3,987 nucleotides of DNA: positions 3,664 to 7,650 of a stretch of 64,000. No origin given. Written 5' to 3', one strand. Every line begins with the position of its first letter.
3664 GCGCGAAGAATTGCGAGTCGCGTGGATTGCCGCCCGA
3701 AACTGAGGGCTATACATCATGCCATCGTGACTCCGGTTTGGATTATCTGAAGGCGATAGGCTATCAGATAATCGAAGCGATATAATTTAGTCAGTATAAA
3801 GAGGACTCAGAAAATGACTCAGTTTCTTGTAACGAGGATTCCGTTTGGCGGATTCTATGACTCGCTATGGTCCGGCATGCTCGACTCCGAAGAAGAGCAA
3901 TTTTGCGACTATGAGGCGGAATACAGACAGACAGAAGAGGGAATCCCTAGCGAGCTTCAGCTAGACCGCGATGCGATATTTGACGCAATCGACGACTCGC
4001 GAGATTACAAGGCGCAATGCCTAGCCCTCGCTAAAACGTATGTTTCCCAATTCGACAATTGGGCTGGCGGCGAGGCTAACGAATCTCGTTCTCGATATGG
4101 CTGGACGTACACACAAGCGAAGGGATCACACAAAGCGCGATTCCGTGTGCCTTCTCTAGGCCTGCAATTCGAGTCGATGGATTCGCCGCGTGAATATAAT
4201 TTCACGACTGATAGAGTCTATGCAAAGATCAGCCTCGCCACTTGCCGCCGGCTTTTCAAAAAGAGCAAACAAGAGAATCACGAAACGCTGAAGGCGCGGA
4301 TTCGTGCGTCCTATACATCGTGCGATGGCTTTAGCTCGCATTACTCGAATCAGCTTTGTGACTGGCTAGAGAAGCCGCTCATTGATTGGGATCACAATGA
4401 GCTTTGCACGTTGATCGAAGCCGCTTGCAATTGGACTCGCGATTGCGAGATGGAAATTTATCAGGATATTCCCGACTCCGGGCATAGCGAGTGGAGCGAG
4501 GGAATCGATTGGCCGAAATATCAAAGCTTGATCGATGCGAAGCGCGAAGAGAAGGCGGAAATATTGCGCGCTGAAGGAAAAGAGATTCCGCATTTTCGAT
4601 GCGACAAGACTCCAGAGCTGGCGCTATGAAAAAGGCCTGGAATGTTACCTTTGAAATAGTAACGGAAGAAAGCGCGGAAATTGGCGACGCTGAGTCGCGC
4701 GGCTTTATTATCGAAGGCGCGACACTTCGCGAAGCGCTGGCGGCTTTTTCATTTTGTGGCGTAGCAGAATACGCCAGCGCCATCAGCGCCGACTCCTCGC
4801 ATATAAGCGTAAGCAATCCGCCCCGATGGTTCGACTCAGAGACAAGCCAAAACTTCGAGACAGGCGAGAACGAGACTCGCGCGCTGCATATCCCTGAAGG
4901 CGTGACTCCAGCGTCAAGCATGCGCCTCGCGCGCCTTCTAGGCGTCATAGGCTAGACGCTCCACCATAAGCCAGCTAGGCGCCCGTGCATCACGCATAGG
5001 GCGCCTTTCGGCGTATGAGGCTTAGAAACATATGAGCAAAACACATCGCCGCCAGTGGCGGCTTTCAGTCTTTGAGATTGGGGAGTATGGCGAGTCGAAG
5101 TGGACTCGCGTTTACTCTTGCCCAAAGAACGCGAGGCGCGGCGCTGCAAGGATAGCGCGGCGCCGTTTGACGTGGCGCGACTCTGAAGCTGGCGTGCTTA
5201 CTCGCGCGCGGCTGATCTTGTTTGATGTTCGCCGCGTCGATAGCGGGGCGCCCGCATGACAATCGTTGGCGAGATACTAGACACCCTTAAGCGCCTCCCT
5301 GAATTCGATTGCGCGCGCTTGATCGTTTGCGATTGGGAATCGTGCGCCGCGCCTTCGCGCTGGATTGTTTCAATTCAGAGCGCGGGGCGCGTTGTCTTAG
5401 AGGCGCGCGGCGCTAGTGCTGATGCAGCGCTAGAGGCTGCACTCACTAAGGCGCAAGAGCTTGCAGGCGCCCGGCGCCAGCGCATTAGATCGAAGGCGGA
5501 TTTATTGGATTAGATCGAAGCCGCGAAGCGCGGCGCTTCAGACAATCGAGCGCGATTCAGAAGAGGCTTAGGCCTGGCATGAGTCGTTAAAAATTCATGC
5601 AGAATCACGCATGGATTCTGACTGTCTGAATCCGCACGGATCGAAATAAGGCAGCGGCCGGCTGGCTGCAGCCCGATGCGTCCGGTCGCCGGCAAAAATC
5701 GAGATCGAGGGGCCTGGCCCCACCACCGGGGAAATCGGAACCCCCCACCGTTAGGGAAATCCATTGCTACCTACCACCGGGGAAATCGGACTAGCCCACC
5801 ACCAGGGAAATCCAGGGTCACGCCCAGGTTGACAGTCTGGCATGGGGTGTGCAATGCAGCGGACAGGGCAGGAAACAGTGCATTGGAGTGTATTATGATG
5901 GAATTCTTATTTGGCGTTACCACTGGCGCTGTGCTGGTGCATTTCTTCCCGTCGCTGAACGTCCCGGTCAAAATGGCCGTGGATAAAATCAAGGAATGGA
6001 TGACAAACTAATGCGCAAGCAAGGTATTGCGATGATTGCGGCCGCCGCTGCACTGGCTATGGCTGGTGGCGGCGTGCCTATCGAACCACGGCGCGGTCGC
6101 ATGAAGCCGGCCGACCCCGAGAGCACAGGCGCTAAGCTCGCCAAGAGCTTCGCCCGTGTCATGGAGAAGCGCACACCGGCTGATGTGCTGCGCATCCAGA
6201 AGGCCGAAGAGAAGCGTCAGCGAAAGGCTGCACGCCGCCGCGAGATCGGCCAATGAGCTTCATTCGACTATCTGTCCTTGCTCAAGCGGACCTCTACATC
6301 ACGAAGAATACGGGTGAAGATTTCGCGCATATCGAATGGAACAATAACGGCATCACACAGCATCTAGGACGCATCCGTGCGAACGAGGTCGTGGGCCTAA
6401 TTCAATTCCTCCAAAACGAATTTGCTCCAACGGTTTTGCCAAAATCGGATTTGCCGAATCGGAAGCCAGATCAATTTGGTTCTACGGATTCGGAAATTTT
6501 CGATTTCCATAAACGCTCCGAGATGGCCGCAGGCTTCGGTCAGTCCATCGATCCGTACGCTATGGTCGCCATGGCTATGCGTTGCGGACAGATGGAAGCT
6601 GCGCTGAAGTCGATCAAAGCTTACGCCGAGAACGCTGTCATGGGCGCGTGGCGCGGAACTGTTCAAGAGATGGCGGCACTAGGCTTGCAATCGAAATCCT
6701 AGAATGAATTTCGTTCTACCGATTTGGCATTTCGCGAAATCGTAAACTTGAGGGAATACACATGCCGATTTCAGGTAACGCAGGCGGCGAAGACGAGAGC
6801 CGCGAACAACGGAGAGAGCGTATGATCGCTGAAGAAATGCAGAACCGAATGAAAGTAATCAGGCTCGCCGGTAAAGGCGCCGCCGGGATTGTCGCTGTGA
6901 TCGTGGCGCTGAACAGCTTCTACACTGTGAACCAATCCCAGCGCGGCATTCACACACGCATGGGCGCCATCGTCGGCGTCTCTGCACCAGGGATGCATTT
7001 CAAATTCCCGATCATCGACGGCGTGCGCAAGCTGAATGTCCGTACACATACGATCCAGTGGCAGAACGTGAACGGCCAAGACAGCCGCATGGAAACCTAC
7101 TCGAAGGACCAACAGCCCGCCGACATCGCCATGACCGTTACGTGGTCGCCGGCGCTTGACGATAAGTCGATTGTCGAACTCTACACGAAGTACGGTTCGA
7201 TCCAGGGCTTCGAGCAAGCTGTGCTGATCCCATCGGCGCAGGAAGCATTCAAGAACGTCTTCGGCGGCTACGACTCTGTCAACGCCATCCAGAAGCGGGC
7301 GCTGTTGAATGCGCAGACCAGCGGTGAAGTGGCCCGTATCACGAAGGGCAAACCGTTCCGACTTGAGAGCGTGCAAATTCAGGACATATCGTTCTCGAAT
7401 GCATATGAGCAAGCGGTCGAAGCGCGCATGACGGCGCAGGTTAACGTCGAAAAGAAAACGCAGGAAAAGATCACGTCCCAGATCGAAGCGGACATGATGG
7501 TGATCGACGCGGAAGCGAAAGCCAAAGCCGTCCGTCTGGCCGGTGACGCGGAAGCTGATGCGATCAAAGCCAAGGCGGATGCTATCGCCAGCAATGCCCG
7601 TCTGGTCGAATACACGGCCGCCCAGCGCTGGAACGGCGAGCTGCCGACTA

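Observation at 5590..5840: Iteron-like array (4 copies of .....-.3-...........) with upstream hairpins in a 380-bp intergenic region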

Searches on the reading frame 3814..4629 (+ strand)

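Call 10: search_protein_families(library=phrogs, proteins=[window:3814-4629:+], max_evalue=0.01)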
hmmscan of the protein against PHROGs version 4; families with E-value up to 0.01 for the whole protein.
window:3814-4629:+ (271 aa): 1 family
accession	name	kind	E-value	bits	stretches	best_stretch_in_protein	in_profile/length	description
phrog_37559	-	unknown function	0.00059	20.7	1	117-188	69-141/194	-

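Call 11: search_protein_families(library=pfam, proteins=[window:3814-4629:+], max_evalue=0.01)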
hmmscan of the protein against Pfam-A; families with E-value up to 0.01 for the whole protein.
window:3814-4629:+ (271 aa): 0 families

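Call 70: search_protein_families(library=pfam, proteins=[window:3814-4629:+], max_evalue=5)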
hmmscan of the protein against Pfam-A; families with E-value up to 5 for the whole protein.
window:3814-4629:+ (271 aa): 0 families

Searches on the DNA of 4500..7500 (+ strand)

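Call 4: search_dna_similar(query=window:4500-7500:+, collection=phages, mode=distant, max_rows=30)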
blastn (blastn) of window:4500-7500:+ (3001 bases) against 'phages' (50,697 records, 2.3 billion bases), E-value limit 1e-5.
No match.

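Call 40: search_rna_families(source=window, start=5450, end=5950, threshold=evalue, max_evalue=5)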
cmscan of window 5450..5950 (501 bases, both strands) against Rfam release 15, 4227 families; matches with E-value up to 5: 1.
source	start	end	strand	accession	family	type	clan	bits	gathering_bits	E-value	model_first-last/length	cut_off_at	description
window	5767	5795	+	RF02186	ST7-OT3_4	Gene; lncRNA;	-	11.2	80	3.7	45-73/73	no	ST7 overlapping transcript 3 conserved region 4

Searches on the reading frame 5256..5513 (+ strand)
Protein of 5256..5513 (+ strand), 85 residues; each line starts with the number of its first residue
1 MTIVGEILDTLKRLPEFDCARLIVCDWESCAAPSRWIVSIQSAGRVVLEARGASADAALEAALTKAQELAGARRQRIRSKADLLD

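Call 10: search_protein_families(library=phrogs, proteins=[window:5256-5513:+], max_evalue=0.01)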
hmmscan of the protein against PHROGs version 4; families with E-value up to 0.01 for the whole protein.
window:5256-5513:+ (85 aa): 0 families

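Call 11: search_protein_families(library=pfam, proteins=[window:5256-5513:+], max_evalue=0.01)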
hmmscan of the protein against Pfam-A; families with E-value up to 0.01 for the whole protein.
window:5256-5513:+ (85 aa): 0 families

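Call 70: search_protein_families(library=pfam, proteins=[window:5256-5513:+], max_evalue=5)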
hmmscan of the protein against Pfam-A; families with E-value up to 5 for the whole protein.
window:5256-5513:+ (85 aa): 0 families

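Call 85: search_dna_similar(query=window:5256-5513:+, collection=phages, mode=protein, max_rows=10, max_evalue=1)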
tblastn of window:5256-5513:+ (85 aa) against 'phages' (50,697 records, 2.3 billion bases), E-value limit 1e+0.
No match.

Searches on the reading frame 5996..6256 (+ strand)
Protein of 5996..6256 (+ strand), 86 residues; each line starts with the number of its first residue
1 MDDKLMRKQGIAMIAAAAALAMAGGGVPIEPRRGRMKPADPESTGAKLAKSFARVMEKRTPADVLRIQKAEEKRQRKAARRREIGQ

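Call 10: search_protein_families(library=phrogs, proteins=[window:5996-6256:+], max_evalue=0.01)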
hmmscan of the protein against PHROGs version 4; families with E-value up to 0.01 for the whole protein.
window:5996-6256:+ (86 aa): 0 families

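Call 11: search_protein_families(library=pfam, proteins=[window:5996-6256:+], max_evalue=0.01)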
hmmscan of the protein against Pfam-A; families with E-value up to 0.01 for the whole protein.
window:5996-6256:+ (86 aa): 0 families

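Call 70: search_protein_families(library=pfam, proteins=[window:6011-6256:+], max_evalue=5)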
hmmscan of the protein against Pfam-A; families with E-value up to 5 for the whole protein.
window:6011-6256:+ (81 aa): 1 family
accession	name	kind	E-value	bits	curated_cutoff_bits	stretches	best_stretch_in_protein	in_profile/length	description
PF21752.2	DACNG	-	0.065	13.6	27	1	9-80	34-105/208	Probable sensor domain DACNG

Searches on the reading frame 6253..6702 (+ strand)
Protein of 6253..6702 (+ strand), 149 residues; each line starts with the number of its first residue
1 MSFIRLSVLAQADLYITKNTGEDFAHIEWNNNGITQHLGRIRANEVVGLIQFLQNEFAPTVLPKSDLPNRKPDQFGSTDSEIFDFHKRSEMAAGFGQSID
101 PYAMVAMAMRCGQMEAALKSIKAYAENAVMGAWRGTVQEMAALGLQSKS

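Call 10: search_protein_families(library=phrogs, proteins=[window:6253-6702:+], max_evalue=0.01)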
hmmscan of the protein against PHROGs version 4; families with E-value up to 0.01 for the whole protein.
window:6253-6702:+ (149 aa): 0 families

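Call 11: search_protein_families(library=pfam, proteins=[window:6253-6702:+], max_evalue=0.01)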
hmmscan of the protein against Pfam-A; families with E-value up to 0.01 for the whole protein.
window:6253-6702:+ (149 aa): 0 families

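Call 17: find_related_loci(query=window:6253-6702:+, collection=viral_contigs, flank=6000)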
Query window:6253-6702:+ (149 aa) in viral_contigs; peptide patterns used: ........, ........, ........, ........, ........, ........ (x = any residue, [..] = any of these).
3 stretches matched a pattern, but none encodes a relative of the query by tblastn (E <= 1e-3).

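Call 23: find_encoding_contigs(protein=window:6253-6702:+, flank=10000, max_places=10)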
Protein window:6253-6702:+ (149 aa): no gene with exactly this product is on record in the collection.

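Call 24: find_homologous_proteins(query=window:6253-6702:+, max_evalue=0.001)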
Query window:6253-6702:+ (149 aa): 1 proteins with E <= 0.001 among 58 candidates.
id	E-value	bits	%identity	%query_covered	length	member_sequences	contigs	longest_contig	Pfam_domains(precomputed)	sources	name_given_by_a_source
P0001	4.3e-93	326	100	100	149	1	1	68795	-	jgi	-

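Call 25: find_encoding_contigs(protein=P0001, flank=10000, max_places=10)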
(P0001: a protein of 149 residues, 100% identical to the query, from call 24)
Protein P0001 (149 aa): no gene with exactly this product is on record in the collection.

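Call 70: search_protein_families(library=pfam, proteins=[window:6253-6702:+], max_evalue=5)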
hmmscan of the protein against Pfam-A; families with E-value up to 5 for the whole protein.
window:6253-6702:+ (149 aa): 1 family
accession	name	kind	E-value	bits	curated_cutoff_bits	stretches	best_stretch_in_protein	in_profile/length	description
PF25074.1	DUF7798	-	0.15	12.1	27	0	7-58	152-204/272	Domain of unknown function (DUF7798)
